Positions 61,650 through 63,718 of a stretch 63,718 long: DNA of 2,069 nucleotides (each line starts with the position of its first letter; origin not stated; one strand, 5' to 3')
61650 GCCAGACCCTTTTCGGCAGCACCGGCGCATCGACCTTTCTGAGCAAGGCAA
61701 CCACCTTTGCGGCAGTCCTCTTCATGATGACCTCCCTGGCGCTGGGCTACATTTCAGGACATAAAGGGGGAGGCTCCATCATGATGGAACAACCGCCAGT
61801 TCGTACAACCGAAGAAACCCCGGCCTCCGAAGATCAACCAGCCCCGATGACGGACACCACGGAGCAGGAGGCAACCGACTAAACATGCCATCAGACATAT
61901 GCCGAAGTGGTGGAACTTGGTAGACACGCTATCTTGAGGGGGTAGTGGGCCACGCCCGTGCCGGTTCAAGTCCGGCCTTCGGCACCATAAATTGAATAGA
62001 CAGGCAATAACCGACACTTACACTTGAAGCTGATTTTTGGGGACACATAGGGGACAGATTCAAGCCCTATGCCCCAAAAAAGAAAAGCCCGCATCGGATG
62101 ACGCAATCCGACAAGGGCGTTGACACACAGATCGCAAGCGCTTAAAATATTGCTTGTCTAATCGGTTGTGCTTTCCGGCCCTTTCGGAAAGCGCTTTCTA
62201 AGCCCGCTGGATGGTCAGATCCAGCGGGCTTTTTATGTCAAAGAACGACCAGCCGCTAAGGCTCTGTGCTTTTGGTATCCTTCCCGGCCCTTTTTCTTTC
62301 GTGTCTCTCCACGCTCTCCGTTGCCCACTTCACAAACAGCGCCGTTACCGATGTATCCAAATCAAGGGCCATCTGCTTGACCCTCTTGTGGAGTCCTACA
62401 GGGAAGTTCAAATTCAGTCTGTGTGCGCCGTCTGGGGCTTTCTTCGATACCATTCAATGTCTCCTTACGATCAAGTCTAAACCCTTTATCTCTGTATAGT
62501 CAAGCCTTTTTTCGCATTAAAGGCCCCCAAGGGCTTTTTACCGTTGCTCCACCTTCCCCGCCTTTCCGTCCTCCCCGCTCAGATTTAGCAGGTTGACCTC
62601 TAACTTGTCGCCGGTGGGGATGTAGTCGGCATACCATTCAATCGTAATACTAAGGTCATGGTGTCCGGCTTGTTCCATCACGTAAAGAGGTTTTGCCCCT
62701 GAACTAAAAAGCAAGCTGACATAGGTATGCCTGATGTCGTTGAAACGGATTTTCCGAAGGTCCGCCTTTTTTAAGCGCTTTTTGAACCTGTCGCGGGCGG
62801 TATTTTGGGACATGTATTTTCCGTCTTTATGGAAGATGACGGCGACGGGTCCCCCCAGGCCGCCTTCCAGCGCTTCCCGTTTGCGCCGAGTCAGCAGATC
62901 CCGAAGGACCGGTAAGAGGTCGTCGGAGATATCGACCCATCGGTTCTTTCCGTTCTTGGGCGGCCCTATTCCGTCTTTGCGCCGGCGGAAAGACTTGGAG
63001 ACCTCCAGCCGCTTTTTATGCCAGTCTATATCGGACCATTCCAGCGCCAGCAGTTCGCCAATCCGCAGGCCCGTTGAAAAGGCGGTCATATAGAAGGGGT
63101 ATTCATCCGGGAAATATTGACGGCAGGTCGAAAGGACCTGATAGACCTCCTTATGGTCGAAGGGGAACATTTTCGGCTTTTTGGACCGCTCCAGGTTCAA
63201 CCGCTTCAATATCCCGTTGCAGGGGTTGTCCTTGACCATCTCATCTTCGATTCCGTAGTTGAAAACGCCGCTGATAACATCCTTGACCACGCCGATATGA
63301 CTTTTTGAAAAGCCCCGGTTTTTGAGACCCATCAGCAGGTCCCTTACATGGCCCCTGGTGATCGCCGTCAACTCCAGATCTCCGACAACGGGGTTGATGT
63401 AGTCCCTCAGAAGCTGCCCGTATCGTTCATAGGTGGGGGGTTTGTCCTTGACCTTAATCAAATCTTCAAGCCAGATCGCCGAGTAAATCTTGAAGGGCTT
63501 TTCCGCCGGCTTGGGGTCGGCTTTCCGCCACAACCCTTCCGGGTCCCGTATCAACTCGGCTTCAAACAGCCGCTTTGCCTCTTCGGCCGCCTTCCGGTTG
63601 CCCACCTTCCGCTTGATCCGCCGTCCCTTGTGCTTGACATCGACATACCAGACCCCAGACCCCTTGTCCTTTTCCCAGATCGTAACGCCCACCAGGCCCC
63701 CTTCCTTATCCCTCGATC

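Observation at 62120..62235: Orphan small RNA gene at the edge of the integrated element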

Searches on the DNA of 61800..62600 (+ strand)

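Call 5: search_rna_families(source=window, start=61800, end=62600, threshold=evalue, max_evalue=10, show_alignments=3)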
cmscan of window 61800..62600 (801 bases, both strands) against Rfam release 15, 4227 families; matches with E-value up to 10: 8.
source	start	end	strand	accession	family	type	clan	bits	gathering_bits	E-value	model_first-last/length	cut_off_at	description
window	61901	61984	+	RF00005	tRNA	Gene; tRNA;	CL00001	46.2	29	1.4e-08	1-71/71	no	tRNA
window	62157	62236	+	RF02837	anti-hemB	Gene; sRNA;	-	19.9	49.5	0.045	1-81/81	no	Burkholderia RNA 7 (anti-hemB)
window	62194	62234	+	RF01328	CRISPR-DR17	Gene; CRISPR;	CL00014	19.3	42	1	1-25/25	no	CRISPR RNA direct repeat element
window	62200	62232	+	RF04201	MIR7510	Gene; miRNA;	-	18.5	93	1.1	1-79/79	no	MIR7510 microRNA precursor family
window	62199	62231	-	RF04201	MIR7510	Gene; miRNA;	-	18.4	93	1.1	1-79/79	no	MIR7510 microRNA precursor family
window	62161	62237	+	RF00513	Trp_leader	Cis-reg; leader;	-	17.1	41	1.4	1-100/100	no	Tryptophan operon leader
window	62086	62200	+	RF02865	ncS01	Gene; sRNA;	-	15.8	58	4.6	1-110/110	no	Burkholderia sRNA 1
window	62486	62579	-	RF02267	Vax2os1_2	Gene; lncRNA;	-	11.5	55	0.046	380-466/466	no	Vax2os1 conserved region 2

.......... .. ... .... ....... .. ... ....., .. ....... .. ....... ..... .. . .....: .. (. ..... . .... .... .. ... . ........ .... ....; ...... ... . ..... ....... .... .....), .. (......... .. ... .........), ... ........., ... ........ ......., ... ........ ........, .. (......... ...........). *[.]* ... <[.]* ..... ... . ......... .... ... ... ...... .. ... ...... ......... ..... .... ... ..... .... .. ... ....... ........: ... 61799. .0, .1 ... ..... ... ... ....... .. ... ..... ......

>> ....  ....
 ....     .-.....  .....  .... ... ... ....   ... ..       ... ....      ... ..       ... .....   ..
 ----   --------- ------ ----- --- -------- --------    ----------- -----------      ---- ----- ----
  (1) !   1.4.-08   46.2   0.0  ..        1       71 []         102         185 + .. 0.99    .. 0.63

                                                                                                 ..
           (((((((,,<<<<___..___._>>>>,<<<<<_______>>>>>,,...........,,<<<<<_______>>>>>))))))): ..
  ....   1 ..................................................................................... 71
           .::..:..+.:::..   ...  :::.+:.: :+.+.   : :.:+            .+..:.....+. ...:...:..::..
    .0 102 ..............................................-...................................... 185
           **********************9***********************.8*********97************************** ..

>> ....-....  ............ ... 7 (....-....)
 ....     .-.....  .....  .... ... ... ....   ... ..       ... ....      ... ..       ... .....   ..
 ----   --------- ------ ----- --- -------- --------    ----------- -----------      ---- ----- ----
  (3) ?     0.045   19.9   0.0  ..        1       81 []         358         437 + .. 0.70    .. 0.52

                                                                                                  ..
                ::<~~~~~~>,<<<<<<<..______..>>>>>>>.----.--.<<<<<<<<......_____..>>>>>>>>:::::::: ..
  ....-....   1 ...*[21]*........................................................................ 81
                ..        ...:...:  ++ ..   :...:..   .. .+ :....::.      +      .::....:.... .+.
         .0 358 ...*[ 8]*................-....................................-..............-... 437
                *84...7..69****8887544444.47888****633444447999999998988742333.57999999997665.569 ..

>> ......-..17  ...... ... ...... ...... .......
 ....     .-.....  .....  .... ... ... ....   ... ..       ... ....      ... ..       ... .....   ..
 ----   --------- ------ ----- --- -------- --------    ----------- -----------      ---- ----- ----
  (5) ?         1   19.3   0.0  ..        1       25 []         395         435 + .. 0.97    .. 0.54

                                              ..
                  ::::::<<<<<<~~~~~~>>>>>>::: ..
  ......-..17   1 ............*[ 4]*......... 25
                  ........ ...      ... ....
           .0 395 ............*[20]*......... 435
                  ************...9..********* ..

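Call 58: search_dna_similar(query=window:62075-62460:+, collection=plasmids, mode=distant, max_evalue=0.001, max_rows=10)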
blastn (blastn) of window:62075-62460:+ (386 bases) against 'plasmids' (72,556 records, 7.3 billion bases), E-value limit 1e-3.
No match.

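Call 59: search_dna_similar(query=window:62075-62460:+, collection=phages, mode=distant, max_evalue=0.001, max_rows=10)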
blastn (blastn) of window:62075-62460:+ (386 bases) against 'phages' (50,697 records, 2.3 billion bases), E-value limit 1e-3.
No match.

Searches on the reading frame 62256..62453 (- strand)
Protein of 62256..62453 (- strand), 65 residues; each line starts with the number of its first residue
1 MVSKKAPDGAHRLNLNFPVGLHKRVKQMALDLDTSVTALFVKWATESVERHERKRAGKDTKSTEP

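Call 8: search_protein_families(library=pfam, proteins=[window:62256-62453:-], max_evalue=0.1)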
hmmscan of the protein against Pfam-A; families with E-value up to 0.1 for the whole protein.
window:62256-62453:- (65 aa): 0 families

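Call 45: search_protein_families(library=pfam, proteins=[window:62259-62453:-], max_evalue=10)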
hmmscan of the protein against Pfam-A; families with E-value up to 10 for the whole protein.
seq(65 aa): 1 family
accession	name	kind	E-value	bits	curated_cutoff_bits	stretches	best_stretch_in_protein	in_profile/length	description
PF20605.4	Antitox_RHH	-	0.17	12.5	27.2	1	17-39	11-33/50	Antitoxin-like ribbon-helix-helix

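Call 46: search_protein_families(library=ncbifam, proteins=[window:62259-62453:-], max_evalue=10)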
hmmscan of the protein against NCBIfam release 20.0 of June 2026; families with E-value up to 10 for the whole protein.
seq(65 aa): 0 families

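Call 60: find_homologous_proteins(query=window:62256-62453:-, max_evalue=0.001)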
Query window:62256-62453:- (65 aa): 3 proteins with E <= 0.001 among 3 candidates.
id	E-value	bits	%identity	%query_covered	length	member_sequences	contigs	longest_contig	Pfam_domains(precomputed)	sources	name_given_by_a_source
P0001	2.3e-35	136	100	100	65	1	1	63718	-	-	-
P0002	2.5e-28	114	83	100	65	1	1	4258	-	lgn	-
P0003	6.8e-20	88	68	97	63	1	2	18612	-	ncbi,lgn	-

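Call 61: find_encoding_contigs(protein=P0002, flank=5000)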
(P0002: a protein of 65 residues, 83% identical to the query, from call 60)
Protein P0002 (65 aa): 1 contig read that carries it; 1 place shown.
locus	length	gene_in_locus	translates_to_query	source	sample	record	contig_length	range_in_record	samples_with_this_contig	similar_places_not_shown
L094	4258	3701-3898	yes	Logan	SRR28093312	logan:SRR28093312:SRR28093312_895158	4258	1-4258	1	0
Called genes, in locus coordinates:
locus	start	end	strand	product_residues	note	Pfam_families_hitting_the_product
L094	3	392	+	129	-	?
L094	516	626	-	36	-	-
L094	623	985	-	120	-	PF01381:HTH_3, PF12844:HTH_19 (weak), PF13560:HTH_31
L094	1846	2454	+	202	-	PF00239:Resolvase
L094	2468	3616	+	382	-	PF14659:Phage_int_SAM_3, PF22022:Phage_int_M (weak), PF00589:Phage_integrase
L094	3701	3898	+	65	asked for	-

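Call 74: find_encoding_contigs(protein=P0003, flank=4000)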
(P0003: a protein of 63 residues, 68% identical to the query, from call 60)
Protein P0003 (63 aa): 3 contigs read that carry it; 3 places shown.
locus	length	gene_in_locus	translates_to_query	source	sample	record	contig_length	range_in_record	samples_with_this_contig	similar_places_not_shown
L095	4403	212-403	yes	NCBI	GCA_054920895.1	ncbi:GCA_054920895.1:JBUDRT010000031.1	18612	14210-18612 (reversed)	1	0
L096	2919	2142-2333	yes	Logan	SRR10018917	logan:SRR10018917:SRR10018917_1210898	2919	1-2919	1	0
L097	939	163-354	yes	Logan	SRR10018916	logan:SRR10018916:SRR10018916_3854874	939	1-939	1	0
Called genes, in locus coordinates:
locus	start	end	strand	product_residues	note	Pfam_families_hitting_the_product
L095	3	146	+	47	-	?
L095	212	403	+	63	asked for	-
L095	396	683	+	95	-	-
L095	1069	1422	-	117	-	PF03840:SecG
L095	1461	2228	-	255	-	PF00121:TIM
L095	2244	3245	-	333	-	PF00044:Gp_dh_N, PF02800:Gp_dh_C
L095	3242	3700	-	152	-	PF13527:Acetyltransf_9 (weak), PF00583:Acetyltransf_1, PF13673:Acetyltransf_10, PF13508:Acetyltransf_7, PF08445:FR47 (weak)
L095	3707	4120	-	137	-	PF03610:EIIA-man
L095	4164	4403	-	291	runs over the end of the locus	PF03668:RapZ-like_N, PF22740:PapZ_C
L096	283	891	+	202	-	PF00239:Resolvase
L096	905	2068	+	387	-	PF14659:Phage_int_SAM_3 (weak), PF22022:Phage_int_M (weak), PF00589:Phage_integrase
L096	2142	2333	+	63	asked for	-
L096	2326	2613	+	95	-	-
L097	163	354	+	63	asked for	-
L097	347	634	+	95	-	-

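Call 78: search_protein_families(library=phrogs, proteins=[window:62256-62453:-], max_evalue=1)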
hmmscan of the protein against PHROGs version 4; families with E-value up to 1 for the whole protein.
window:62256-62453:- (65 aa): 2 families
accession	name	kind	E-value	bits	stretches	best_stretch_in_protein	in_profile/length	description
phrog_31800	-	transcription regulation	0.026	15.4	1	3-54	98-148/152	transcriptional regulator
phrog_582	-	transcription regulation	0.41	12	1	8-55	55-102/105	Arc-like repressor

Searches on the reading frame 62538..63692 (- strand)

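Call 8: search_protein_families(library=pfam, proteins=[window:62538-63692:-], max_evalue=0.1)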
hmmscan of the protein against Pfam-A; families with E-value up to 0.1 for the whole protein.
window:62538-63692:- (384 aa): 4 families
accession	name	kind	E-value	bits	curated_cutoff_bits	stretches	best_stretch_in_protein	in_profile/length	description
PF00589.27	Phage_integrase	-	2e-24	86.7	27.1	1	179-356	4-167/172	Phage integrase family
PF14659.12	Phage_int_SAM_3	-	6e-08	33.2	22.6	1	67-123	2-57/58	Phage integrase, N-terminal SAM-like domain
PF22022.2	Phage_int_M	-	3.3e-05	24.5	27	1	84-159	17-91/96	Phage integrase central domain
PF13102.12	Phage_int_SAM_5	-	0.018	15.8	22.3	0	87-159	24-96/98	Phage integrase SAM-like domain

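Call 46: search_protein_families(library=ncbifam, proteins=[window:62538-63692:-], max_evalue=10)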
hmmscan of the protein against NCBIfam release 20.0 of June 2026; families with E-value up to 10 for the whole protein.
window:62538-63692:- (384 aa): 9 families
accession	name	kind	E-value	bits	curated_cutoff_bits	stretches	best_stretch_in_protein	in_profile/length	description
NF040815.2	recomb_XerA_Arch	equivalog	5.4e-16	58.9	220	1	87-354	16-251/263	site-specific tyrosine recombinase/integron integrase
TIGR02225.1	recomb_XerD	equivalog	1.1e-13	51.1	329.6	1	86-350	16-268/290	site-specific tyrosine recombinase XerD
TIGR02224.1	recomb_XerC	equivalog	2.8e-13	49.9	335.15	1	88-350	18-271/295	tyrosine recombinase XerC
NF001399.0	PRK00283.1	subfamily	3.2e-12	46.3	279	1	104-350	44-277/300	tyrosine recombinase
TIGR02249.1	integrase_gron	subfamily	1.1e-07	31.6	265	2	164-271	86-181/315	integron integrase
NF003462.0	PRK05084.1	equivalog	0.0043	15.8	267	1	205-350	205-338/360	tyrosine recombinase XerS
NF007371.0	PRK09871.1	subfamily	0.0054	16.3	222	1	197-240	28-67/198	tyrosine-type DNA invertase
NF011946.0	PRK15417.1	equivalog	0.031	13.4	435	1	293-351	251-310/337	integron integrase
NF002331.0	PRK01287.1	subfamily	0.094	11.7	371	1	205-254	172-220/365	site-specific tyrosine recombinase XerC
